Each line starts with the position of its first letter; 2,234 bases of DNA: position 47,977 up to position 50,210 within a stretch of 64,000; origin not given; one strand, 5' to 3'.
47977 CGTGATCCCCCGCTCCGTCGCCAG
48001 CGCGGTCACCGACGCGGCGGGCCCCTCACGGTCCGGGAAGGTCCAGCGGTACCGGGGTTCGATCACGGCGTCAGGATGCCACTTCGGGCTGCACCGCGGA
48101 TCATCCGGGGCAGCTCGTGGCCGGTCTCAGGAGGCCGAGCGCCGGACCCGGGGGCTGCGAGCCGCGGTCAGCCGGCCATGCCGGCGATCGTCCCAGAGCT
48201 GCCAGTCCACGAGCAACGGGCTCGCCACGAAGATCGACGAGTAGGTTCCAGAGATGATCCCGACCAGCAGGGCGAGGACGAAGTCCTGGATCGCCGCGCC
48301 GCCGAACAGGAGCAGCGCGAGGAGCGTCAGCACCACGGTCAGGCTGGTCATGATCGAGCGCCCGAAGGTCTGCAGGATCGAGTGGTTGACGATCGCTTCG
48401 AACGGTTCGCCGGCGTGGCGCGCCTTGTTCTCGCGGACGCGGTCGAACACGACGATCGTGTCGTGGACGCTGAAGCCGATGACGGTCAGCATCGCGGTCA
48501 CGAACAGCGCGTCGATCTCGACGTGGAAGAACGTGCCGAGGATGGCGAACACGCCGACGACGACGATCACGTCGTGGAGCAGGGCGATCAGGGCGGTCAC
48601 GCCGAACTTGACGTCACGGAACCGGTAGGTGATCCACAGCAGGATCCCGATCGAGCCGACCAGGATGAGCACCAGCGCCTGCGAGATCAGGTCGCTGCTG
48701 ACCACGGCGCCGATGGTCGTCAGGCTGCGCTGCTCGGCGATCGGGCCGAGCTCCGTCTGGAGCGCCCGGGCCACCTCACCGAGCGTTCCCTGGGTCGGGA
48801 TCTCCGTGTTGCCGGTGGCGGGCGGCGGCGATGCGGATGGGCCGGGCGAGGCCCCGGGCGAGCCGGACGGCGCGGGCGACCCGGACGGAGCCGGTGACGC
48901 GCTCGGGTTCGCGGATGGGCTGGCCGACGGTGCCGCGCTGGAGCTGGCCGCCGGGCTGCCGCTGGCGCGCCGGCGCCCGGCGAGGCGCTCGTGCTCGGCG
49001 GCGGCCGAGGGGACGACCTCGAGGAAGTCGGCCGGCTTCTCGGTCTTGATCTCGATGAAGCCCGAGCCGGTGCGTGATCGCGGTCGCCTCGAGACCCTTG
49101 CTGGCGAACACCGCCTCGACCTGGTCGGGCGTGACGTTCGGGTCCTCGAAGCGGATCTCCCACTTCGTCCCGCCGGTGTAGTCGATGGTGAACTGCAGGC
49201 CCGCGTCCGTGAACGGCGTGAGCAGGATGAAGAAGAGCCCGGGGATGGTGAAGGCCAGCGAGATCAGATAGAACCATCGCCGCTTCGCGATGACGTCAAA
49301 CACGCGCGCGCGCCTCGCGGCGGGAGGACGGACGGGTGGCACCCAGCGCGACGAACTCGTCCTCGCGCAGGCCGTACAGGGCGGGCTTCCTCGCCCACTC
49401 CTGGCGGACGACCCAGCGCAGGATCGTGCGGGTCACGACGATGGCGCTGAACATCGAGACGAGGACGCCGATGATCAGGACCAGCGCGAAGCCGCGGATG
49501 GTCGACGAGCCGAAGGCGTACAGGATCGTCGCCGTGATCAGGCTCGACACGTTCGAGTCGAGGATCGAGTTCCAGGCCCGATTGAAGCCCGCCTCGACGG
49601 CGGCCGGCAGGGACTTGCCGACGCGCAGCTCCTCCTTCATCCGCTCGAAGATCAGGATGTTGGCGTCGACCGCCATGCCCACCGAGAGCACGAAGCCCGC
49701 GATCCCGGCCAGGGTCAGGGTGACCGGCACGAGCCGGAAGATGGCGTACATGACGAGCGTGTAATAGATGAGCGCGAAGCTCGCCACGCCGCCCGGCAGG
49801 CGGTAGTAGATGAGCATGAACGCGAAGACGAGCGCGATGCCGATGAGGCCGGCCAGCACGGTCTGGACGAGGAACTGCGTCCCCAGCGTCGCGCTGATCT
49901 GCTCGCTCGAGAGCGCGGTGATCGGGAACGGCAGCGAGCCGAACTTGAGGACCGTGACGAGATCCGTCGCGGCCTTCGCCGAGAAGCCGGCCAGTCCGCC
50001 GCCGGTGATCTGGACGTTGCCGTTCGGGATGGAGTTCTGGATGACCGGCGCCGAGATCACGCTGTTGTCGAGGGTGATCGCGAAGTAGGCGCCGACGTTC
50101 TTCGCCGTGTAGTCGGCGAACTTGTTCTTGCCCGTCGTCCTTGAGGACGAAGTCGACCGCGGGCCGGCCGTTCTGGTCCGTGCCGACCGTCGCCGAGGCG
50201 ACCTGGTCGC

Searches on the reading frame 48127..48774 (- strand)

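Call 74: search_protein_families(library=ncbifam, proteins=[window:48127-48774:-], max_evalue=1e-8)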
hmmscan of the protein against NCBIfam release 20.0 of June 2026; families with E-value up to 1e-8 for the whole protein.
window:48127-48774:- (215 aa): 14 families
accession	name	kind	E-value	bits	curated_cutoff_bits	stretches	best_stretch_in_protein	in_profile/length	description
TIGR00966.2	transloc_SecF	equivalog_domain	5e-65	219.8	160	1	7-191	99-279/279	protein translocase subunit SecF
NF009583.0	PRK13024.1-3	subfamily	6.5e-61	206.3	721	1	8-205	555-747/755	protein translocase subunit SecDF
NF009585.0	PRK13024.1-5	equivalog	1.5e-56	192.1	1037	1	17-192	801-978/993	protein translocase subunit SecDF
NF009581.0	PRK13024.1-1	equivalog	1.2e-49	169.1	1058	1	16-197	555-732/752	protein translocase subunit SecDF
NF011315.0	PRK14726.1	equivalog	3e-47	161.3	1249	1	14-202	655-838/855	protein translocase subunit SecDF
NF009584.0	PRK13024.1-4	equivalog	4.9e-45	154.1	1171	1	14-191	555-728/759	protein translocase subunit SecDF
TIGR00916.1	2A0604s01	subfamily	1.2e-40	139.6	148.6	1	17-181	74-231/231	SecD/SecF family protein translocase subunit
NF009580.0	PRK13023.1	equivalog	1.4e-38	132.6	1153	1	18-193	582-752/775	protein translocase subunit SecDF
NF009582.0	PRK13024.1-2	equivalog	1e-33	116.4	723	1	20-194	652-827/859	protein translocase subunit SecDF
NF009540.0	PRK12911.1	equivalog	6.4e-31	106.6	1878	1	19-189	1222-1392/1403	bifunctional preprotein translocase subunit SecD/SecF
NF046001.1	SecDF_plasm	equivalog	2.1e-14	52.6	500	1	21-187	673-842/878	protein translocase subunit SecDF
TIGR01129.1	secD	equivalog_domain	1.8e-11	43.8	244.4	1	17-188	234-397/397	protein translocase subunit SecD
TIGR00921.1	2A067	subfamily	6.1e-10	37.8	351.9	1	35-196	196-351/733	hydrophobe/amphiphile efflux-3 (HAE3) family transporter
NF009545.0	PRK12933.1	equivalog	1.7e-09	36.7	728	1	20-192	429-593/604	protein translocase subunit SecD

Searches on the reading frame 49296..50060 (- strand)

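Call 74: search_protein_families(library=ncbifam, proteins=[window:49296-50060:-], max_evalue=1e-8)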
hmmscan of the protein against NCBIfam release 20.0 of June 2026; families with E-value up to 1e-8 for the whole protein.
window:49296-50060:- (254 aa): 18 families
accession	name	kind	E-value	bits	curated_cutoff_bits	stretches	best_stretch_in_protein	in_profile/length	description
TIGR01129.1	secD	equivalog_domain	1.7e-77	261.2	244.4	1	2-214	189-397/397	protein translocase subunit SecD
NF009583.0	PRK13024.1-3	subfamily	9.5e-76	255.4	721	1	2-230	220-441/755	protein translocase subunit SecDF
NF009585.0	PRK13024.1-5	equivalog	1.1e-65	222.2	1037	1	3-220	437-650/993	protein translocase subunit SecDF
NF009581.0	PRK13024.1-1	equivalog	3.1e-63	214.1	1058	1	2-242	199-436/752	protein translocase subunit SecDF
NF009584.0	PRK13024.1-4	equivalog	1.2e-58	199.2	1171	1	2-234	197-430/759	protein translocase subunit SecDF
TIGR00916.1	2A0604s01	subfamily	1.3e-58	198.3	148.6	1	2-207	30-231/231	SecD/SecF family protein translocase subunit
NF011315.0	PRK14726.1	equivalog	1.9e-56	191.7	1249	1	2-221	313-528/855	protein translocase subunit SecDF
NF009545.0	PRK12933.1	equivalog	2.5e-51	174.9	728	1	2-224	382-600/604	protein translocase subunit SecD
NF009540.0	PRK12911.1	equivalog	2.5e-45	154.3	1878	1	2-216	851-1061/1403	bifunctional preprotein translocase subunit SecD/SecF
NF009580.0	PRK13023.1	equivalog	1.3e-41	142.7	1153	1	2-219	236-449/775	protein translocase subunit SecDF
NF009582.0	PRK13024.1-2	equivalog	3.9e-36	124.4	723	1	2-230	276-501/859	protein translocase subunit SecDF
NF046001.1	SecDF_plasm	equivalog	7.4e-30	103.7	500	1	27-228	314-515/878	protein translocase subunit SecDF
TIGR00966.2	transloc_SecF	equivalog_domain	2.7e-20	73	160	1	44-216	106-278/279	protein translocase subunit SecF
NF006218.0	PRK08343.1-4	subfamily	9.8e-19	67.4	383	1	2-211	171-382/392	preprotein translocase subunit SecD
NF006217.0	PRK08343.1-3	equivalog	3.9e-18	65.4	491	1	27-209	349-531/544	preprotein translocase subunit SecD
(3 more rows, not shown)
